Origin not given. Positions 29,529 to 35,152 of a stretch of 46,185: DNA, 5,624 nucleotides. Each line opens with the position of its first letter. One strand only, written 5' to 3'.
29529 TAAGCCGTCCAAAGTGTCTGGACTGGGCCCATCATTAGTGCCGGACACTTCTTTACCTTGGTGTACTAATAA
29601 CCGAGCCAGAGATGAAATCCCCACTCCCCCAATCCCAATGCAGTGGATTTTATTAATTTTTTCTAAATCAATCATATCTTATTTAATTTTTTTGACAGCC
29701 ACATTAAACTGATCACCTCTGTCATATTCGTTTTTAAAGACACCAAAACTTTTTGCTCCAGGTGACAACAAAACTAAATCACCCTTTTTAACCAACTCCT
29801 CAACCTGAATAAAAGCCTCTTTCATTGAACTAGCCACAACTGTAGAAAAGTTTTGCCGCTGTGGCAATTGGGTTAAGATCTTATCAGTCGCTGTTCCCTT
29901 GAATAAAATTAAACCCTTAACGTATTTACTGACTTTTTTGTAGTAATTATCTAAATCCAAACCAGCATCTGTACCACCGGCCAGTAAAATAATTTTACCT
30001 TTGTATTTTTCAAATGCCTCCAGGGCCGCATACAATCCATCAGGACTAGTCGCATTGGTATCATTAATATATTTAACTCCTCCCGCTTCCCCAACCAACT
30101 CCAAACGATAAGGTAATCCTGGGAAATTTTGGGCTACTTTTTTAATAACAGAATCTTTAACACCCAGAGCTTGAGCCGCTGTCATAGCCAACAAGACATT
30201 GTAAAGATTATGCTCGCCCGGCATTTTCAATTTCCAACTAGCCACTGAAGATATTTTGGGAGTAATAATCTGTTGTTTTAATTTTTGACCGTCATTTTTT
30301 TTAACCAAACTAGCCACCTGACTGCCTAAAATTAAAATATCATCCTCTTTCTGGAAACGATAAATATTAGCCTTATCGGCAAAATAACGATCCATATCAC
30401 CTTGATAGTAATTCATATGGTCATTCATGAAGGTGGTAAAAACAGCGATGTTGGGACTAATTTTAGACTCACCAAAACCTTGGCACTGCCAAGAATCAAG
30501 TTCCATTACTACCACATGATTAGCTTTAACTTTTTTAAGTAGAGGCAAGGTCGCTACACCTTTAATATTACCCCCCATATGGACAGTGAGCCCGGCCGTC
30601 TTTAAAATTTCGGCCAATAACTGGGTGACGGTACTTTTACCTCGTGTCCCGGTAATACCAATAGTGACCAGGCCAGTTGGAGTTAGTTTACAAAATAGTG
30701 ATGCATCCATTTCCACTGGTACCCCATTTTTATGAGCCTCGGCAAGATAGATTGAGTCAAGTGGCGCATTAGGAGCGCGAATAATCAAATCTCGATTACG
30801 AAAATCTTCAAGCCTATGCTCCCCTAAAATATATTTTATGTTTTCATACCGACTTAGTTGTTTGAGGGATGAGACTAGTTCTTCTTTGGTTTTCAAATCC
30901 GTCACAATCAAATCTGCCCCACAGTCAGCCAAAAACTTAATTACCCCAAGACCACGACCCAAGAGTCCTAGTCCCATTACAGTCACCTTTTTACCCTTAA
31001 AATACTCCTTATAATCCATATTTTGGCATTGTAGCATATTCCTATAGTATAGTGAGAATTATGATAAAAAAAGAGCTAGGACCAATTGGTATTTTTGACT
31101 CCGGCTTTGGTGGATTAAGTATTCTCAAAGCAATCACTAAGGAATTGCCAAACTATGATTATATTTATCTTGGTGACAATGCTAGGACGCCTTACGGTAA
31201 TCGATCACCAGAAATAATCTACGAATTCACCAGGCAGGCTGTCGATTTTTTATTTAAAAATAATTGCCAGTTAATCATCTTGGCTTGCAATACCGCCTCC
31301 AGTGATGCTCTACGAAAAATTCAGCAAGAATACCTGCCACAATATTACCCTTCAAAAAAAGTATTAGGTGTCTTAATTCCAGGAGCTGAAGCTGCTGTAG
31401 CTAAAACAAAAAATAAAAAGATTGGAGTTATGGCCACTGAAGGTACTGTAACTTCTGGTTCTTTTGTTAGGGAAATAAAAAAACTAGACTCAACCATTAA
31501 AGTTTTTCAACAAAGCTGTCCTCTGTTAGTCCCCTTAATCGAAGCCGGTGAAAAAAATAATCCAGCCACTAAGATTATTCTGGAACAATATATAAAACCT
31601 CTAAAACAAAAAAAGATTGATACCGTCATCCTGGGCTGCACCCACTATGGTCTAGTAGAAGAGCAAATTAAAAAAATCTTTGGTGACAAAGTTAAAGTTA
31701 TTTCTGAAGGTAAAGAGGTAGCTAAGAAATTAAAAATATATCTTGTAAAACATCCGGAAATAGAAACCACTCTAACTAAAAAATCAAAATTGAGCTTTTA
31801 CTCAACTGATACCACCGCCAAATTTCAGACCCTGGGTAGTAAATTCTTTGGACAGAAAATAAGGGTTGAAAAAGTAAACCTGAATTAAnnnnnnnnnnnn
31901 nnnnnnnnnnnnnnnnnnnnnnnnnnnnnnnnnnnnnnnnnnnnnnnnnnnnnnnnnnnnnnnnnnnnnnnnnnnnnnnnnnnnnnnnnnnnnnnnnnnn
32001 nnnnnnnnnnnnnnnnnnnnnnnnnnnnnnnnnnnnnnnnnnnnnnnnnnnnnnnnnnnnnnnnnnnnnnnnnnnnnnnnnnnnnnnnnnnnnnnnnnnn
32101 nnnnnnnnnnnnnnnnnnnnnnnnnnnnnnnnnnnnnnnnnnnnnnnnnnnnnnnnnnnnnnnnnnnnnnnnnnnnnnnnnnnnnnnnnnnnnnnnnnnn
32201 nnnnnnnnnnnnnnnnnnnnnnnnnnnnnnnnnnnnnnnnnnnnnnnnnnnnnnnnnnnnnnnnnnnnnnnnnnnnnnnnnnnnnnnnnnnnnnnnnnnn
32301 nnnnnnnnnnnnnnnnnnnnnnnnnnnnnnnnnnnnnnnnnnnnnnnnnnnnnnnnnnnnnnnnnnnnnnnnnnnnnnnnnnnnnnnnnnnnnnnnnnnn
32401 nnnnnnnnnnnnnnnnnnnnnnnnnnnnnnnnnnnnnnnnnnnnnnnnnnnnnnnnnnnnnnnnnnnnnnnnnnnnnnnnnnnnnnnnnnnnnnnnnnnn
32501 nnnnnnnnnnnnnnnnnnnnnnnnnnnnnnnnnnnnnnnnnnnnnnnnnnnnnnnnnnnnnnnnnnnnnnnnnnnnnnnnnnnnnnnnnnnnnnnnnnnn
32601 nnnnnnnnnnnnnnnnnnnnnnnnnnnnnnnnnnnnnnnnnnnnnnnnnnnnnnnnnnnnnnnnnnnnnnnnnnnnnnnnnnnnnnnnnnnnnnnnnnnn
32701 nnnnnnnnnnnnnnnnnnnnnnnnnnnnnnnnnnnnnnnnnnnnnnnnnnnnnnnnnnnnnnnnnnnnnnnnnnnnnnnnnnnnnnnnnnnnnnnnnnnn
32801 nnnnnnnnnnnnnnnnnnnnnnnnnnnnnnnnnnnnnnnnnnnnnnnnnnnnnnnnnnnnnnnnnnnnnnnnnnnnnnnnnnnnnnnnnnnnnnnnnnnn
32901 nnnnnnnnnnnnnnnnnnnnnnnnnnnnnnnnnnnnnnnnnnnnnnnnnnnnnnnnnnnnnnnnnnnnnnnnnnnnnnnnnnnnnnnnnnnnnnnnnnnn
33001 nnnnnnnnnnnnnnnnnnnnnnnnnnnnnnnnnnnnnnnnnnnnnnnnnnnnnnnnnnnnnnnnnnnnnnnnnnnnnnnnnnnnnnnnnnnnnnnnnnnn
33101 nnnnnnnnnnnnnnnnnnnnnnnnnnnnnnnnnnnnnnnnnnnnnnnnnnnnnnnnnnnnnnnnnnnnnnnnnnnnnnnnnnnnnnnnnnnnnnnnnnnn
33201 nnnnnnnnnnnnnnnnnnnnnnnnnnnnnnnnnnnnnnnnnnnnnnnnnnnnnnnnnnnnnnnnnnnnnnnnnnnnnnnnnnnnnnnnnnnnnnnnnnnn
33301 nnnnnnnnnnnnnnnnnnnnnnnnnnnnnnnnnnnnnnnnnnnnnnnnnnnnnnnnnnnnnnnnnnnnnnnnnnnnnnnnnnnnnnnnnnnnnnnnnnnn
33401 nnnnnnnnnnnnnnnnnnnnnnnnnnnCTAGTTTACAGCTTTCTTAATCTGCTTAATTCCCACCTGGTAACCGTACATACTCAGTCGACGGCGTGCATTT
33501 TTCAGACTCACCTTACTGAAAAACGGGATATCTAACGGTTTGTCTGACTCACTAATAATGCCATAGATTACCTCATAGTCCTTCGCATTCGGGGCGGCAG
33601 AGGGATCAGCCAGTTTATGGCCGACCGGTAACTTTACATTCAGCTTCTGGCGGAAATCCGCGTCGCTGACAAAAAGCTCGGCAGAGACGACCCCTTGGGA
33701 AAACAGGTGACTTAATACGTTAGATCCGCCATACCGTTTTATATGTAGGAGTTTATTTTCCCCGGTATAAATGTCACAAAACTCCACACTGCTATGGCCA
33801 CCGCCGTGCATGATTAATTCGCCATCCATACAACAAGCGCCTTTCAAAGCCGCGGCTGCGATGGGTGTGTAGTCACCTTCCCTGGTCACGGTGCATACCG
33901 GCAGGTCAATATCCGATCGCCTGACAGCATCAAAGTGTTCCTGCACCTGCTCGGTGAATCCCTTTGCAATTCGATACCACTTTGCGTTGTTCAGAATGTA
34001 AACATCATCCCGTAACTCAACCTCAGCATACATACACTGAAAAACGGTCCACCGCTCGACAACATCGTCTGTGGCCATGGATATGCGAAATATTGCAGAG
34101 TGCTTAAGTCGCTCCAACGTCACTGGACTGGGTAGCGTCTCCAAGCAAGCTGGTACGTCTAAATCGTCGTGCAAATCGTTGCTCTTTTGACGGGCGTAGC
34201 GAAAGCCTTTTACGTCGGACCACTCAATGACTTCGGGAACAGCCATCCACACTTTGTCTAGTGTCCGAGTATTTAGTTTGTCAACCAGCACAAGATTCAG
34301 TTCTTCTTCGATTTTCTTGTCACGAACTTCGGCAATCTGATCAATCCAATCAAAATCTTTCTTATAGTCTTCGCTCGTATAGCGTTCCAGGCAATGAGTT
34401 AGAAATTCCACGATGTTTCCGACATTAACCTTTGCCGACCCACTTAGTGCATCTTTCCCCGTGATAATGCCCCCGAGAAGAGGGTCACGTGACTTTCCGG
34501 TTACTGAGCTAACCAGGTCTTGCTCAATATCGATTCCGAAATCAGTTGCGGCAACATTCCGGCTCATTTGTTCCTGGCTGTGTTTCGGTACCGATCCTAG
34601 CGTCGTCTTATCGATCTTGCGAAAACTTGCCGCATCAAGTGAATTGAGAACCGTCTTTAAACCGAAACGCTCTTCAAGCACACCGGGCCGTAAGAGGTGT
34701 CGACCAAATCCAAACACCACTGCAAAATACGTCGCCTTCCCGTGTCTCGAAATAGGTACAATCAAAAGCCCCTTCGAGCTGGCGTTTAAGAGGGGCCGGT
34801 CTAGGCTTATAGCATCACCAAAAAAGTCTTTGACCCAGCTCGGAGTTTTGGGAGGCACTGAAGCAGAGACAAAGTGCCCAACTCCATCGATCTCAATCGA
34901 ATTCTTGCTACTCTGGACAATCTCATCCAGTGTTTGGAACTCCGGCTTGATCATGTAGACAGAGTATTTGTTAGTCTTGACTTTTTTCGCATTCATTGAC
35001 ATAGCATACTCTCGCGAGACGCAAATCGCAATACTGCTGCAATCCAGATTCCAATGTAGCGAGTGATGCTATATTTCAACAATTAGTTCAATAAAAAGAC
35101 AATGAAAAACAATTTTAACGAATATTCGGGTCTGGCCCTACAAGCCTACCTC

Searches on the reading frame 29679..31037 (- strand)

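Call 28: search_protein_families(library=pfam, proteins=[window:29679-31037:-], max_evalue=0.01)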
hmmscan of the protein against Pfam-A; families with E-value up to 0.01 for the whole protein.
window:29679-31037:- (452 aa): 3 families
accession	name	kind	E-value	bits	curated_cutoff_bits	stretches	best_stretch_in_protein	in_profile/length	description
PF08245.18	Mur_ligase_M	-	2.3e-22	80.4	24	1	128-288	1-200/200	Mur ligase middle domain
PF02875.26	Mur_ligase_C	-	4e-12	47.5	28.4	1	311-426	2-125/127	Mur ligase, glutamate ligase domain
PF21799.2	MurD-like_N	-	1.2e-09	38.7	27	1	16-108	1-86/88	Mur ligase MurD-like, N-terminal domain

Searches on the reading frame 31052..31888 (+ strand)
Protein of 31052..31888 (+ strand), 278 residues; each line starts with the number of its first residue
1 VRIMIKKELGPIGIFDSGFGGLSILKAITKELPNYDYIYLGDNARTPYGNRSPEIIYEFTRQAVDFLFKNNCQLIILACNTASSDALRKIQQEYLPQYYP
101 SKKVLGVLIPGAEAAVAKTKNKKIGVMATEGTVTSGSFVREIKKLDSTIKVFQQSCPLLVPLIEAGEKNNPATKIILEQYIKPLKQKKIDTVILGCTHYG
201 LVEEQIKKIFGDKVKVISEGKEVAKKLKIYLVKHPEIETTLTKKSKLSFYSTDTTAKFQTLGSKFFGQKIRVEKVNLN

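Call 28: search_protein_families(library=pfam, proteins=[window:31052-31888:+], max_evalue=0.01)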
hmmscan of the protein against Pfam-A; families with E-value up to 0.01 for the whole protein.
window:31052-31888:+ (278 aa): 1 family
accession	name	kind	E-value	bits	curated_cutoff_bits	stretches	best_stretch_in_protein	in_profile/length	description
PF01177.27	Asp_Glu_race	-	1e-17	65.1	31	1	25-219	17-203/211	Asp/Glu/Hydantoin racemase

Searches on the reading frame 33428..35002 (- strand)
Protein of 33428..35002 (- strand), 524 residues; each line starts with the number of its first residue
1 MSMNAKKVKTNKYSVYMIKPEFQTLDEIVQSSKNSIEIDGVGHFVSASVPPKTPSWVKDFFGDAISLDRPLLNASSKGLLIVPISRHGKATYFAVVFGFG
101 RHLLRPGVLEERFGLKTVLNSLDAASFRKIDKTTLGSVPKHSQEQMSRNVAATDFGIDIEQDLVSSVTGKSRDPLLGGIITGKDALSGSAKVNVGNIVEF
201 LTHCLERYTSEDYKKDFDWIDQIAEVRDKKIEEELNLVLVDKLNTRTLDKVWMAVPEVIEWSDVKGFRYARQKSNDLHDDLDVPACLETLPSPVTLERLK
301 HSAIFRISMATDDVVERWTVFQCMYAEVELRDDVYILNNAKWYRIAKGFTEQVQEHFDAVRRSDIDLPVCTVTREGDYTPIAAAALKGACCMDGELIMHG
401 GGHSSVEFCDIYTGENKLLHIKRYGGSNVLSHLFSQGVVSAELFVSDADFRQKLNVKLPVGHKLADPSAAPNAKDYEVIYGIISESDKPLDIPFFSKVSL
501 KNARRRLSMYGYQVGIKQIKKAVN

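Call 28: search_protein_families(library=pfam, proteins=[window:33428-35002:-], max_evalue=0.01)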
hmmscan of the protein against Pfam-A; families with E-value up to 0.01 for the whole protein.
window:33428-35002:- (524 aa): 1 family
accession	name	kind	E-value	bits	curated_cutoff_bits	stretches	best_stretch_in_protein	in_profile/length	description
PF19614.4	DUF6119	-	3.5e-132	442.2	27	1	14-519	2-523/524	Family of unknown function (DUF6119)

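Call 59: search_protein_families(library=padloc, proteins=[window:33428-35002:-], max_evalue=0.01)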
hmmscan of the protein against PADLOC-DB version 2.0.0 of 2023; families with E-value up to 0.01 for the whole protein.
window:33428-35002:- (524 aa): 0 families

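Call 82: find_encoding_contigs(protein=window:33428-35002:-, flank=10000, max_places=3)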
Protein window:33428-35002:- (524 aa): 1 contig read that carries it; 1 place shown.
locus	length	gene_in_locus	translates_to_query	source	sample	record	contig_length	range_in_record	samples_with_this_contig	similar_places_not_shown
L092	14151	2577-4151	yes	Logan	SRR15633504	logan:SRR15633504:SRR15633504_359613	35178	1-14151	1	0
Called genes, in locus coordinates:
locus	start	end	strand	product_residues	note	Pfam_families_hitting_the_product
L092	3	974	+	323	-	?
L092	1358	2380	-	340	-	PF00239:Resolvase, PF07508:Recombinase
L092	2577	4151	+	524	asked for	PF19614:DUF6119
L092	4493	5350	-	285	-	-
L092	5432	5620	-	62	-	-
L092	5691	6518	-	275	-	PF01177:Asp_Glu_race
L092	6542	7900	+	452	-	PF21799:MurD-like_N, PF08245:Mur_ligase_M, PF02875:Mur_ligase_C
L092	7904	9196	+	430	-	PF01225:Mur_ligase, PF08245:Mur_ligase_M, PF02875:Mur_ligase_C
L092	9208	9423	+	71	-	-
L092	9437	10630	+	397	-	PF13200:DUF4015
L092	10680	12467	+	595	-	PF01935:DUF87 (faint), PF10412:TrwB_AAD_bind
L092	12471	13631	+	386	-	PF13439:Glyco_transf_4 (weak), PF00534:Glycos_transf_1, PF13692:Glyco_trans_1_4, PF20706:GT4-conflict (weak), PF13524:Glyco_trans_1_2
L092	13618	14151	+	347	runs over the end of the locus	-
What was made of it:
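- Tried and rejected: An independent Logan contig spans the 33-kb junction (call 82).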
